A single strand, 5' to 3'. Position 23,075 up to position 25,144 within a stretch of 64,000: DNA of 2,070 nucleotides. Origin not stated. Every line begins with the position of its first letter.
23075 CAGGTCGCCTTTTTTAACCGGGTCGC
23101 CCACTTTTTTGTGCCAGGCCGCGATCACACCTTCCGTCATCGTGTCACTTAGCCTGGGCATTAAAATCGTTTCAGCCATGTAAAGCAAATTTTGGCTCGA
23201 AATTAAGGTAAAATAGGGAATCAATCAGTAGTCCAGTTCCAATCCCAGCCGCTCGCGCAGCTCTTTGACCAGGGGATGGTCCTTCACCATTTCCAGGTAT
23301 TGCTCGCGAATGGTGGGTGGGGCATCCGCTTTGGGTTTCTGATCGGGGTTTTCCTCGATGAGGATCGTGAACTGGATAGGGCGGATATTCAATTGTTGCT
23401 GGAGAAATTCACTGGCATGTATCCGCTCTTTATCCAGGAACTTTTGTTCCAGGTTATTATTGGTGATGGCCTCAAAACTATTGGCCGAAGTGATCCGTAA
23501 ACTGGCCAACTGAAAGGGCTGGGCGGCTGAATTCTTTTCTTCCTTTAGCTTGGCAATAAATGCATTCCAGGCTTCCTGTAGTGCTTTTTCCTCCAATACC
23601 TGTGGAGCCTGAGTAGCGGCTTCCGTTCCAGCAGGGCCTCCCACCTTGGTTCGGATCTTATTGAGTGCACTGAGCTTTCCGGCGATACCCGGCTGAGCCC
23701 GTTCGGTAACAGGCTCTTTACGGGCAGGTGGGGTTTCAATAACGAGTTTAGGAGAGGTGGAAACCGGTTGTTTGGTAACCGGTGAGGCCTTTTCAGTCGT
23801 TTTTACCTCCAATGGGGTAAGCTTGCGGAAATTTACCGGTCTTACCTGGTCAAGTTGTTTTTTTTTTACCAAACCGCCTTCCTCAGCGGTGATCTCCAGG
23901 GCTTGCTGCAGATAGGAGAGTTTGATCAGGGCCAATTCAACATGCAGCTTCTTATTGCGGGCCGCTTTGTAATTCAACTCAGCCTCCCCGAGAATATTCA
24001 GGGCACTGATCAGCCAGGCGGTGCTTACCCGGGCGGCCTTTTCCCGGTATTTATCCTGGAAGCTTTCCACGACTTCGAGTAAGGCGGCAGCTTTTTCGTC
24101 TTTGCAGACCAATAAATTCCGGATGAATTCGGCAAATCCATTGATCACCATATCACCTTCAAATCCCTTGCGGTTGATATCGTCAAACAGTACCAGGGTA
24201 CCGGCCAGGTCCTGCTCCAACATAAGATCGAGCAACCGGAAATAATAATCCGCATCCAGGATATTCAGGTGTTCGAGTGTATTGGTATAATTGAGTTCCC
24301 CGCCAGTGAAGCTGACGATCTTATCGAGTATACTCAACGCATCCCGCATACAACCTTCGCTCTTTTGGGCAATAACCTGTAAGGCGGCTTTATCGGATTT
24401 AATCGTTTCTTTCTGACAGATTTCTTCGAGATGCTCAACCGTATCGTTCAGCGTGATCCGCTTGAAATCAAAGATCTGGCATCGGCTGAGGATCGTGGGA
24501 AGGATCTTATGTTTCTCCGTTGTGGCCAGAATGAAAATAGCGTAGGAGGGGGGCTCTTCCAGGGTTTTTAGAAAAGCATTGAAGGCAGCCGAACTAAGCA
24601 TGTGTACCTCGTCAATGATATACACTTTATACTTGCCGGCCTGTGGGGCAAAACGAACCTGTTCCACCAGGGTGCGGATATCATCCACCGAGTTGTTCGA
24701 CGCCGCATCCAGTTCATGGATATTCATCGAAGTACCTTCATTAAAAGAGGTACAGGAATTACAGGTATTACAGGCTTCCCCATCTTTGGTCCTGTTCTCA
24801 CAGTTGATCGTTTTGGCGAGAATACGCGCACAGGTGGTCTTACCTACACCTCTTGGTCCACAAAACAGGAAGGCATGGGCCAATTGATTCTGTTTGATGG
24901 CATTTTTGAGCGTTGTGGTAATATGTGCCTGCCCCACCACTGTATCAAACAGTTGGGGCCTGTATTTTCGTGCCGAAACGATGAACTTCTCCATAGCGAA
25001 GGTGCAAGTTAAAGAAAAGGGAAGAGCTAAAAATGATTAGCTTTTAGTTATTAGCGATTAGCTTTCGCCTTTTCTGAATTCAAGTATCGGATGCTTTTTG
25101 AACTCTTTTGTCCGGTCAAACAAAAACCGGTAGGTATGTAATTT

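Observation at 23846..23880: A10 slippery run in dnaX at the tau/gamma boundary, with stops in both shifted frames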

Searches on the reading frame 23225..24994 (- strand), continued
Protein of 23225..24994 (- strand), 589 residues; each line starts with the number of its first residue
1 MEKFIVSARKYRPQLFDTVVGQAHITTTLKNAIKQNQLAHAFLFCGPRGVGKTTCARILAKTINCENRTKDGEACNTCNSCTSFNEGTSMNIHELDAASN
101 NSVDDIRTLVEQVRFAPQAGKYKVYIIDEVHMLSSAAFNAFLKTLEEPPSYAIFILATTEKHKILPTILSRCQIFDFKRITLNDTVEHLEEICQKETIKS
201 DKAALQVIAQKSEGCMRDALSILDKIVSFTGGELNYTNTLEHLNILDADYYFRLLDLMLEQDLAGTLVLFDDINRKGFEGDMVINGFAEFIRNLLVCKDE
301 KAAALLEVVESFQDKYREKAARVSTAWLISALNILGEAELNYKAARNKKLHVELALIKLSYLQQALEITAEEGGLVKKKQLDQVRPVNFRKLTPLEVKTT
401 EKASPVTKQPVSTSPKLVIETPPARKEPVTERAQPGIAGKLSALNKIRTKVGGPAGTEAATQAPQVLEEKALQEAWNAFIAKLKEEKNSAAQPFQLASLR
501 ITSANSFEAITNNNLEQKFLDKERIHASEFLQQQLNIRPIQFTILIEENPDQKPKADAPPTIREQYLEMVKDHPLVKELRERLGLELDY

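Call 34: find_homologous_proteins(query=A2, max_evalue=1e-30)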
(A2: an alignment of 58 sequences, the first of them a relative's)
Query A2 (58 sequences) (606 aa, profile of the alignment): 8000 proteins with E <= 1e-30 among 8000 candidates; the best 120 are listed.
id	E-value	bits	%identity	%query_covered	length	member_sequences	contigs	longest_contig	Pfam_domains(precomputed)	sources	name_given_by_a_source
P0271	1.3e-247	842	49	100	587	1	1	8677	PF12169.14,PF00004.36,PF13401.13,PF22608.3,PF21960.3,PF05496.19,PF13177.13,PF07728.21,PF28557.1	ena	-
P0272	1.5e-247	841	48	100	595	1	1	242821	PF12169.14,PF00004.36,PF13401.13,PF22608.3,PF05496.19,PF13177.13,PF28557.1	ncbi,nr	ncbi:MAG: DNA polymerase III subunit gamma/tau [Sphingobacteriales bacterium]|nr:DNA polymerase III 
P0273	1.6e-247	841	48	100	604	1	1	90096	PF12169.14,PF00004.36,PF13401.13,PF22608.3,PF05496.19,PF13177.13,PF28557.1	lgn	-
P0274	2.5e-247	841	47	100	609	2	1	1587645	PF13173.13,PF12169.14,PF00004.36,PF13401.13,PF22608.3,PF21960.3,PF05496.19,PF13177.13,PF28557.1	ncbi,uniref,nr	ncbi:DNA polymerase III subunit gamma/tau [Daejeonella oryzae]|uniref:DNA polymerase III subunit gam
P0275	2.7e-247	841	48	100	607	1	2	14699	PF13173.13,PF12169.14,PF00004.36,PF13401.13,PF22608.3,PF05496.19,PF13177.13,PF28557.1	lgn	-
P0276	4.8e-247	840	46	100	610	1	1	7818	PF13173.13,PF12169.14,PF00004.36,PF13401.13,PF22608.3,PF05496.19,PF13177.13,PF28557.1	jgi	jgi:DNA polymerase-3 subunit gamma/tau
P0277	1.1e-246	839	49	100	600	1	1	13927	PF12169.14,PF00004.36,PF13401.13,PF22608.3,PF21960.3,PF05496.19,PF13177.13,PF28557.1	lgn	-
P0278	2.2e-246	838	50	100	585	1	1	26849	PF13173.13,PF12169.14,PF00004.36,PF13401.13,PF22608.3,PF05496.19,PF13177.13,PF28557.1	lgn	-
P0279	2.7e-246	837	49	100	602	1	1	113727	PF13173.13,PF12169.14,PF00004.36,PF13401.13,PF22608.3,PF21960.3,PF05496.19,PF13177.13,PF07728.21,PF28557.1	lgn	-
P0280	2.9e-246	837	48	100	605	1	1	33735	PF13173.13,PF12169.14,PF00004.36,PF13401.13,PF22608.3,PF05496.19,PF13177.13,PF28557.1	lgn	-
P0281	3.5e-246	837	48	100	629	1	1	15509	PF12169.14,PF00004.36,PF13401.13,PF22608.3,PF21960.3,PF05496.19,PF13177.13,PF07728.21,PF28557.1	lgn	-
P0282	4.0e-246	837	48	100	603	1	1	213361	PF13173.13,PF12169.14,PF00004.36,PF13401.13,PF22608.3,PF21960.3,PF05496.19,PF13177.13,PF07728.21,PF28557.1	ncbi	ncbi:MAG: DNA polymerase III subunit gamma/tau [Sphingobacteriaceae bacterium]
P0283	4.2e-246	837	48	100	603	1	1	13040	PF21694.3,PF12169.14,PF00004.36,PF13401.13,PF22608.3,PF05496.19,PF13177.13,PF07728.21,PF03215.22,PF28557.1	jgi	jgi:DNA polymerase III subunit gamma/tau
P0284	4.9e-246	837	50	100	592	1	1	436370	PF13173.13,PF12169.14,PF00004.36,PF13401.13,PF22608.3,PF21960.3,PF05496.19,PF13177.13,PF07728.21,PF28557.1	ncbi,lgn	-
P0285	5.0e-246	836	49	97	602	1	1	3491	PF12169.14,PF00004.36,PF13401.13,PF22608.3,PF05496.19,PF13177.13,PF07728.21,PF28557.1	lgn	-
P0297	6.3e-245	833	48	100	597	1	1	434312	PF13173.13,PF12169.14,PF00004.36,PF13401.13,PF22608.3,PF21960.3,PF05496.19,PF13177.13,PF07728.21,PF28557.1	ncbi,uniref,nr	ncbi:DNA polymerase III subunit gamma/tau [Solitalea longa]|uniref:DNA polymerase III subunit gamma/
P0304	7.7e-245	833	46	100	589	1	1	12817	PF12169.14,PF00004.36,PF13401.13,PF22608.3,PF05496.19,PF13177.13,PF03215.22,PF28557.1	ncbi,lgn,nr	ncbi:MAG: DNA polymerase III subunit gamma/tau [Bacteroidales bacterium]|nr:DNA polymerase III subun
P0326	6.9e-244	829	46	100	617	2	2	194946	PF13173.13,PF12169.14,PF00004.36,PF13401.13,PF22608.3,PF05496.19,PF13177.13,PF28557.1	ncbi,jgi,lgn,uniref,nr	ncbi:DNA polymerase III subunit gamma/tau [Daejeonella sp. H1SJ63]|jgi:DNA polymerase-3 subunit gamm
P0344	3.4e-243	827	49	100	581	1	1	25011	PF12169.14,PF00004.36,PF13401.13,PF22608.3,PF05496.19,PF13177.13,PF07728.21,PF28557.1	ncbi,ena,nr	ncbi:MAG TPA: DNA polymerase III subunit gamma/tau [Bacteroidia bacterium]|nr:DNA polymerase III sub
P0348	3.6e-243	827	46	100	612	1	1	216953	PF21694.3,PF12169.14,PF00004.36,PF13401.13,PF22608.3,PF05496.19,PF13177.13,PF07728.21,PF03215.22,PF28557.1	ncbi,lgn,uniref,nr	ncbi:DNA polymerase-3 subunit gamma/tau [Pontibacter mucosus]|uniref:DNA polymerase III subunit gamm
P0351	4.1e-243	827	48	100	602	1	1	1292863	PF12169.14,PF00004.36,PF13401.13,PF22608.3,PF05496.19,PF13177.13,PF28557.1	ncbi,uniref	ncbi:DNA polymerase III subunit gamma/tau [Pedobacter sp. P351]|uniref:DNA polymerase III subunit ga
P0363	6.4e-243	826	47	100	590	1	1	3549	PF13173.13,PF12169.14,PF00004.36,PF13401.13,PF22608.3,PF05496.19,PF13177.13,PF07728.21,PF28557.1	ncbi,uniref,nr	ncbi:DNA polymerase III subunit gamma/tau [Xanthovirga aplysinae]|uniref:DNA polymerase III subunit 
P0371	8.0e-243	826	46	100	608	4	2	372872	PF13173.13,PF21694.3,PF12169.14,PF00004.36,PF13401.13,PF22608.3,PF05496.19,PF13177.13,PF28557.1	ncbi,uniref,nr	ncbi:DNA polymerase III subunit gamma/tau [Rhodocytophaga aerolata]|uniref:DNA polymerase III subuni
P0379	1.1e-242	825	47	100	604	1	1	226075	PF13173.13,PF12169.14,PF00004.36,PF13401.13,PF22608.3,PF05496.19,PF13177.13,PF28557.1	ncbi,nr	ncbi:MAG: polymerase subunit gamma/tau [Mucilaginibacter sp.]|nr:polymerase subunit gamma/tau [Mucil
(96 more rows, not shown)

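Call 37: find_encoding_contigs(protein=P0274, flank=300, max_places=1)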
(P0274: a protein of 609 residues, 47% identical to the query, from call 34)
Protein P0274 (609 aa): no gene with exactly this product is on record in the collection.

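Call 38: find_encoding_contigs(protein=P0297, flank=300, max_places=1)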
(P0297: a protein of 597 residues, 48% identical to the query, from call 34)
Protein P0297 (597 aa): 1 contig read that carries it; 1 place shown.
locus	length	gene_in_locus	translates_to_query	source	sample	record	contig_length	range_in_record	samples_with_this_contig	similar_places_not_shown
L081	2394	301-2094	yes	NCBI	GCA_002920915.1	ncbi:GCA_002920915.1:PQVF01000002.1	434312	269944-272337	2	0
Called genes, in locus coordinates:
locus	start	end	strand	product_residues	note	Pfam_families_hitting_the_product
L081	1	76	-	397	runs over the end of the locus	PF01757:Acyl_transf_3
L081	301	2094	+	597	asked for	PF05496:RuvB_N (faint), PF13177:DNA_pol3_delta2, PF13401:AAA_22 (weak), PF00004:AAA, PF07728:AAA_5 (faint), PF22608:DNAX_ATPase_lid, PF12169:DNA_pol3_gamma3 (weak), PF28557:DUF8439, +2 more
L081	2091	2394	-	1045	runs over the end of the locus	PF05170:AsmA, PF05359:DUF748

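Call 39: find_encoding_contigs(protein=P0351, flank=300, max_places=1)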
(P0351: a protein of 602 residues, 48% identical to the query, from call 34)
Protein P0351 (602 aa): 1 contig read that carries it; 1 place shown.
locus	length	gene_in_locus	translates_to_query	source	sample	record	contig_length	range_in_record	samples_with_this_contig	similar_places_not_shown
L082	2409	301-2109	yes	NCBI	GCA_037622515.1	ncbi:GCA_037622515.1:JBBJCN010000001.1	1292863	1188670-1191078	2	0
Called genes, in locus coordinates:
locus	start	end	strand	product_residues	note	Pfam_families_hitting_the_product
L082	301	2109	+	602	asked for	PF05496:RuvB_N (weak), PF13177:DNA_pol3_delta2, PF13401:AAA_22 (weak), PF00004:AAA, PF22608:DNAX_ATPase_lid, PF12169:DNA_pol3_gamma3 (weak), PF28557:DUF8439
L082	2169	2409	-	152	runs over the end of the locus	-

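Call 40: find_encoding_contigs(protein=P0363, flank=300, max_places=1)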
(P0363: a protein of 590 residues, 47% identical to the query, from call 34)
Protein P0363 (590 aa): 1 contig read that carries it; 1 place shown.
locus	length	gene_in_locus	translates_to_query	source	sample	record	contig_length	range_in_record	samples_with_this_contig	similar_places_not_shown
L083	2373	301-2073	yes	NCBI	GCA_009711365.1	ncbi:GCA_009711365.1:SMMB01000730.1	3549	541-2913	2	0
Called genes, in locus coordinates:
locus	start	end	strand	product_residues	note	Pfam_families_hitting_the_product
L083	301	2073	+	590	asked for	PF05496:RuvB_N (weak), PF13177:DNA_pol3_delta2, PF13401:AAA_22, PF00004:AAA, PF07728:AAA_5 (faint), PF22608:DNAX_ATPase_lid, PF12169:DNA_pol3_gamma3 (weak), PF28557:DUF8439, +1 more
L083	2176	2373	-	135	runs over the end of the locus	PF00072:Response_reg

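Call 41: find_encoding_contigs(protein=P0371, flank=300, max_places=1)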
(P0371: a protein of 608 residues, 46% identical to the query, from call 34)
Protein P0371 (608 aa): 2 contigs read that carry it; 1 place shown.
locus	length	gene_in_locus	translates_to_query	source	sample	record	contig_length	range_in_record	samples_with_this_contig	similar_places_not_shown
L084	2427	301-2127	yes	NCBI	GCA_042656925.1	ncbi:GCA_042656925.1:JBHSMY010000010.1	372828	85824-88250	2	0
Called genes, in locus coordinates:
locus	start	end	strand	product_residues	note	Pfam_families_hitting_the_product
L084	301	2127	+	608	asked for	PF05496:RuvB_N (weak), PF13177:DNA_pol3_delta2, PF13401:AAA_22, PF00004:AAA, PF22608:DNAX_ATPase_lid, PF12169:DNA_pol3_gamma3 (weak), PF21694:DNA_pol3_delta_C (weak), PF28557:DUF8439, +1 more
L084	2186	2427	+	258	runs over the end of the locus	PF10946:DUF2625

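Call 42: find_encoding_contigs(protein=P0348, flank=300, max_places=1)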
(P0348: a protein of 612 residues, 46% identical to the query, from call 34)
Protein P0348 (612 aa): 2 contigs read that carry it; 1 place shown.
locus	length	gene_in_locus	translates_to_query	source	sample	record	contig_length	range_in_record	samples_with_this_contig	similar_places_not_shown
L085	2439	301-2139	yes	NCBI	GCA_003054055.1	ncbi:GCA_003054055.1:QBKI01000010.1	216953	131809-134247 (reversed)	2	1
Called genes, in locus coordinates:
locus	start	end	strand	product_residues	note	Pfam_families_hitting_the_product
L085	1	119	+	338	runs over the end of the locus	PF12412:DUF3667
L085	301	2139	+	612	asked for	PF03215:Rad17 (weak), PF05496:RuvB_N (faint), PF13177:DNA_pol3_delta2, PF13401:AAA_22, PF00004:AAA, PF22608:DNAX_ATPase_lid, PF12169:DNA_pol3_gamma3, PF28557:DUF8439, +2 more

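Call 43: find_encoding_contigs(protein=P0379, flank=300, max_places=1)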
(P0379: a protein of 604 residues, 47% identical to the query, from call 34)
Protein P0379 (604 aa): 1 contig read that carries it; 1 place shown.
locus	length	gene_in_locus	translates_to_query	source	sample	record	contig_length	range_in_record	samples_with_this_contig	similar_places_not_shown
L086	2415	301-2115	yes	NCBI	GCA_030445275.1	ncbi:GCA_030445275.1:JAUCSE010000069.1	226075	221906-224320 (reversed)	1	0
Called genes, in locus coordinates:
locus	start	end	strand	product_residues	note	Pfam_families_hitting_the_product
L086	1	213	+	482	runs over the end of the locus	PF14052:Caps_assemb_Wzi (faint)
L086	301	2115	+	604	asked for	PF05496:RuvB_N (weak), PF13177:DNA_pol3_delta2, PF13401:AAA_22 (weak), PF00004:AAA, PF13173:AAA_14 (faint), PF22608:DNAX_ATPase_lid, PF12169:DNA_pol3_gamma3 (weak), PF28557:DUF8439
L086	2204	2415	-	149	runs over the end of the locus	-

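Call 44: find_encoding_contigs(protein=P0304, flank=300, max_places=1)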
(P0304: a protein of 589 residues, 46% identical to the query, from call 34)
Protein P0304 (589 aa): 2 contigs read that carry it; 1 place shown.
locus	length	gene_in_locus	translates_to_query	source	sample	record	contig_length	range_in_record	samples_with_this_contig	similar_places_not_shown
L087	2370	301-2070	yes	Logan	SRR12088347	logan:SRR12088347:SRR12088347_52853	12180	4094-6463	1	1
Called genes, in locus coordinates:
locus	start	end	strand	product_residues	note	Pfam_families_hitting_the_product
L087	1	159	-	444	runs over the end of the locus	PF23019:DUF7033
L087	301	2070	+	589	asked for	PF03215:Rad17 (weak), PF05496:RuvB_N (faint), PF13177:DNA_pol3_delta2, PF13401:AAA_22 (weak), PF00004:AAA, PF22608:DNAX_ATPase_lid, PF12169:DNA_pol3_gamma3, PF28557:DUF8439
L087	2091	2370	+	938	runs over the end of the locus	PF00675:Peptidase_M16, PF05193:Peptidase_M16_C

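Call 45: find_encoding_contigs(protein=P0344, flank=300, max_places=1)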
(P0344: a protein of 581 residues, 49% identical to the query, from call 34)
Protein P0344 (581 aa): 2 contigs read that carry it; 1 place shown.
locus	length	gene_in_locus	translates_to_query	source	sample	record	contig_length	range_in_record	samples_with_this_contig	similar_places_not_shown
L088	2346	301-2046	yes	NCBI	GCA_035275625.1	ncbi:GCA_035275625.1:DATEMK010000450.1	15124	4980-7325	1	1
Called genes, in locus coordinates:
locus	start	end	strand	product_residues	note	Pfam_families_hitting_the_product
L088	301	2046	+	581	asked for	PF05496:RuvB_N (faint), PF13177:DNA_pol3_delta2, PF13401:AAA_22 (faint), PF00004:AAA, PF07728:AAA_5 (faint), PF22608:DNAX_ATPase_lid, PF12169:DNA_pol3_gamma3 (weak), PF28557:DUF8439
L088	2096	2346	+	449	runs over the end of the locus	PF00180:Iso_dh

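Call 46: find_encoding_contigs(protein=P0326, flank=300, max_places=1)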
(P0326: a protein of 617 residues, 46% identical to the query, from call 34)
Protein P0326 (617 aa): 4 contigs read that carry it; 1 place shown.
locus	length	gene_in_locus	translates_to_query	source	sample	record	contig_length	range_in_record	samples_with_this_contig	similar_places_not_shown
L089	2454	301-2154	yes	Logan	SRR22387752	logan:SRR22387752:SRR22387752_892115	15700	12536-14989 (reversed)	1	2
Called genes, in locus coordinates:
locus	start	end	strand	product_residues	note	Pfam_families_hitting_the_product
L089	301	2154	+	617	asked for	PF05496:RuvB_N (faint), PF13173:AAA_14 (faint), PF13177:DNA_pol3_delta2, PF13401:AAA_22 (weak), PF00004:AAA, PF22608:DNAX_ATPase_lid, PF12169:DNA_pol3_gamma3, PF28557:DUF8439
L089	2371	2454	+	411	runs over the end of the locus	PF00180:Iso_dh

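Call 72: find_encoding_contigs(protein=P0004, flank=300, max_places=1)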
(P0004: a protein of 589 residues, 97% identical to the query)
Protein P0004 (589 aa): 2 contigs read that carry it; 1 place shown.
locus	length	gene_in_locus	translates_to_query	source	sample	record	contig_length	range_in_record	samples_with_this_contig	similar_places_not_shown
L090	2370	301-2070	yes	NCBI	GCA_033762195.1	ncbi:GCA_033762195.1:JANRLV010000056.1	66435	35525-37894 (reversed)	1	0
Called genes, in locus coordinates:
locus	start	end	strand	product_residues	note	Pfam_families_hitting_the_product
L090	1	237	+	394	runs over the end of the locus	-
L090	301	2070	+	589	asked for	PF05496:RuvB_N (weak), PF13177:DNA_pol3_delta2, PF13401:AAA_22 (weak), PF00004:AAA, PF07728:AAA_5 (faint), PF22608:DNAX_ATPase_lid, PF12169:DNA_pol3_gamma3, PF28557:DUF8439, +1 more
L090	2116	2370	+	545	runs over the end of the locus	PF00364:Biotin_lipoyl, PF07831:PYNP_C (faint), PF09891:DUF2118 (faint), PF25917:BSH_RND (faint), PF00364:Biotin_lipoyl, PF25997:BSH_YhbJ (weak), PF02817:E3_binding, PF00198:2-oxoacid_dh, +3 more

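Call 73: find_encoding_contigs(protein=P0005, flank=300, max_places=1)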
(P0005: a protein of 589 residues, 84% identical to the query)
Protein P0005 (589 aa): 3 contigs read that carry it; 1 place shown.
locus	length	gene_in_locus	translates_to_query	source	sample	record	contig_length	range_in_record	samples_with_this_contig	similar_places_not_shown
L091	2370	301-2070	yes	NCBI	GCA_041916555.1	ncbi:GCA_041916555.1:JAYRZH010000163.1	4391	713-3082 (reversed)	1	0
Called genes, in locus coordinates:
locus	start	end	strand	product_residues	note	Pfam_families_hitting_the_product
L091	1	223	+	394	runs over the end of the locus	-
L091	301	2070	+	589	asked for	PF05496:RuvB_N (weak), PF13177:DNA_pol3_delta2, PF13401:AAA_22 (weak), PF00004:AAA, PF07728:AAA_5 (faint), PF22608:DNAX_ATPase_lid, PF12169:DNA_pol3_gamma3, PF28557:DUF8439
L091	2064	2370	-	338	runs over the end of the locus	?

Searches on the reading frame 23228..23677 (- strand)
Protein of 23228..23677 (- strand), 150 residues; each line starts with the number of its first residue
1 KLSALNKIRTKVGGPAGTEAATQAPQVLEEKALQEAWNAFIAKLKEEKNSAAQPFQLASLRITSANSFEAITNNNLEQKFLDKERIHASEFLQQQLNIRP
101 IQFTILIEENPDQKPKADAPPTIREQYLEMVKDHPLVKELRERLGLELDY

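Call 78: predict_structure(alignment_id=A3)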
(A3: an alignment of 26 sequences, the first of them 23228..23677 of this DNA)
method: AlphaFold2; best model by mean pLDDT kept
length: 150 residues; sequences in the alignment: 26
mean_pLDDT: 73.4   pTM: 0.50
mean pLDDT of the five models: 73.4, 73.3, 68.9, 68.0, 66.2
residues with pLDDT >= 90: 0; 70-90: 106; 50-70: 27; < 50: 17
segments of 3 or more residues with pLDDT < 50: 9-11, 13-22
pLDDT, mean of each block of 10 residues (from residue 1): 52 45 63 87 87 84 84 82 86 83 76 55 74 76 67
secondary structure, 60 per line:
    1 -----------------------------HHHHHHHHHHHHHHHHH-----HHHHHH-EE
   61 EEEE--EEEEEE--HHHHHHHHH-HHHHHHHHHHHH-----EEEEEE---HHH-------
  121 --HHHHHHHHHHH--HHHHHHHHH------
elements in order: H30-46 H52-57 E59-64 E67-72 H75-83 H85-96 E102-107 H123-133 H136-144

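Call 81: fold_search(model_id=the predicted structure, library=pdb)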
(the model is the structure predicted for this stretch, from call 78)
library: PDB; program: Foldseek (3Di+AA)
matches with E <= 10: 873; with E <= 0.001: 0
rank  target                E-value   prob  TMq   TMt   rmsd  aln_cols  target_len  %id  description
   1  4tps_D                6.8e-03  1.00  0.39  0.63   3.3        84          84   12  Sporulation Inhibitor of DNA Replication, SirA, in complex with Domain I of DnaA (released 2014-07-30)
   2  4tps_B                8.3e-03  1.00  0.40  0.65   3.2        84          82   12  Sporulation Inhibitor of DNA Replication, SirA, in complex with Domain I of DnaA (released 2014-07-30)
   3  5ndg_s7               2.9e-02  0.90  0.32  0.27   8.0       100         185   12  Crystal structure of geneticin (G418) bound to the yeast 80S ribosome (released 2017-12-13)
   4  8a3v_C                3.5e-02  0.91  0.37  0.37   9.6       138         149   12  Crystal structure of the Vibrio cholerae replicative helicase (VcDnaB) in complex with its loader protein (VcDciA) (released 2023-02-15)
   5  4v4b_AC               3.5e-02  0.72  0.28  0.24   6.4        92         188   18  Structure of the ribosomal 80S-eEF2-sordarin complex from yeast obtained by docking atomic models for RNA and protein (released 2014-07-09)
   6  1u9d_A                4.2e-02  0.72  0.31  0.37  17.7       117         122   11  Structure of Protein of Unknown Function from Vibrio cholerae O1 biovar eltor str. N16961 (released 2004-09-21)
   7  8a3v_D                4.5e-02  0.90  0.37  0.37  12.2       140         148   11  Crystal structure of the Vibrio cholerae replicative helicase (VcDnaB) in complex with its loader protein (VcDciA) (released 2023-02-15)
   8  5cuk                  5.9e-02  0.89  0.31  0.48  11.9        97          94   18  Crystal structure of the PscP SS domain (released 2015-12-02)
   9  9c3h_SH               7.1e-02  0.80  0.34  0.28   6.9       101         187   10  Structure of the CNOT3-bound human 80S ribosome with tRNA-ARG in the P-site. (released 2024-12-04)
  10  5fku_E                7.1e-02  0.60  0.31  0.38  15.5       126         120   15  cryo-EM structure of the E. coli replicative DNA polymerase complex in DNA free state (DNA polymerase III alpha, beta, (released 2015-11-25)
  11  5a2q_H                7.6e-02  0.69  0.32  0.27   7.1       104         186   10  Structure of the HCV IRES bound to the human ribosome (released 2015-07-15)
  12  2aya_MODEL_1_A        8.1e-02  0.44  0.29  0.34  20.4       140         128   15  Solution Structure of the C-Terminal 14 kDa Domain of the tau subunit from Escherichia coli DNA Polymerase III (released 2006-11-14)
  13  2dyj_B                8.7e-02  0.96  0.37  0.56   3.7        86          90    8  Crystal structure of ribosome-binding factor A from Thermus thermophilus HB8 (released 2007-03-14)
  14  9g5b_a                9.2e-02  0.94  0.38  0.49   4.0        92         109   12  Assembly intermediate of human mitochondrial ribosome small subunit (State A) (released 2025-04-23)
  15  7ms8                  1.1e-01  0.47  0.30  0.31  17.1       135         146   14  Crystal structure of Y103F mutant of Cg10062 with a covalent intermediate of the hydration of acetylenecarboxylic acid (released 2022-02-02)
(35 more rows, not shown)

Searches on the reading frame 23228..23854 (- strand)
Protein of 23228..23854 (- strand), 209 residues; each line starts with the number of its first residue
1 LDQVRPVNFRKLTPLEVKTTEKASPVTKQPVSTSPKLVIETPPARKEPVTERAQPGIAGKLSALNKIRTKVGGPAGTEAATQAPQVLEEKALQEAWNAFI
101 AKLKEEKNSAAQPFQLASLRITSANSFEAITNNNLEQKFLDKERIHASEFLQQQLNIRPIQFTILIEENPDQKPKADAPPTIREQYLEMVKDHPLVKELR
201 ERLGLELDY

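Call 67: search_solved_structures(query=window:23228-23854:-, max_evalue=10, show_alignments=1)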
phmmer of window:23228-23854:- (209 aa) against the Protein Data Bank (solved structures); distinct sequences matched with E-value up to 10: 2.
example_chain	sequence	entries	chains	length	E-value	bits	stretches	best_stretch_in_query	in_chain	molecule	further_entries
2q87_A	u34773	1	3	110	1.1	12.9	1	67-137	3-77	CMRF35-H antigen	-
3fl2_A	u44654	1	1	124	1.4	12.5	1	79-122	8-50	E3 ubiquitin-protein ligase UHRF1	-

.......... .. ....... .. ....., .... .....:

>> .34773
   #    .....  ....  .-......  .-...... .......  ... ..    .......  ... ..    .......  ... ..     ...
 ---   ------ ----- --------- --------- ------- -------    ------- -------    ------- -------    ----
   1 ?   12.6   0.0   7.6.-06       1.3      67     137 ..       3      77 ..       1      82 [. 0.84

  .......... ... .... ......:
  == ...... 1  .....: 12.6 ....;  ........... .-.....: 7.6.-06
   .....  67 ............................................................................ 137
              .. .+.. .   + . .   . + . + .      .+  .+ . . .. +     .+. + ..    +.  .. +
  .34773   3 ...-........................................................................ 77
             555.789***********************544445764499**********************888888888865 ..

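Call 68: search_protein_families(library=pfam, proteins=[window:23228-23854:-], max_evalue=10)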
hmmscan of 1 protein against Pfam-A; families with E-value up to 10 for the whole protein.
window:23228-23854:- (209 aa): 0 families
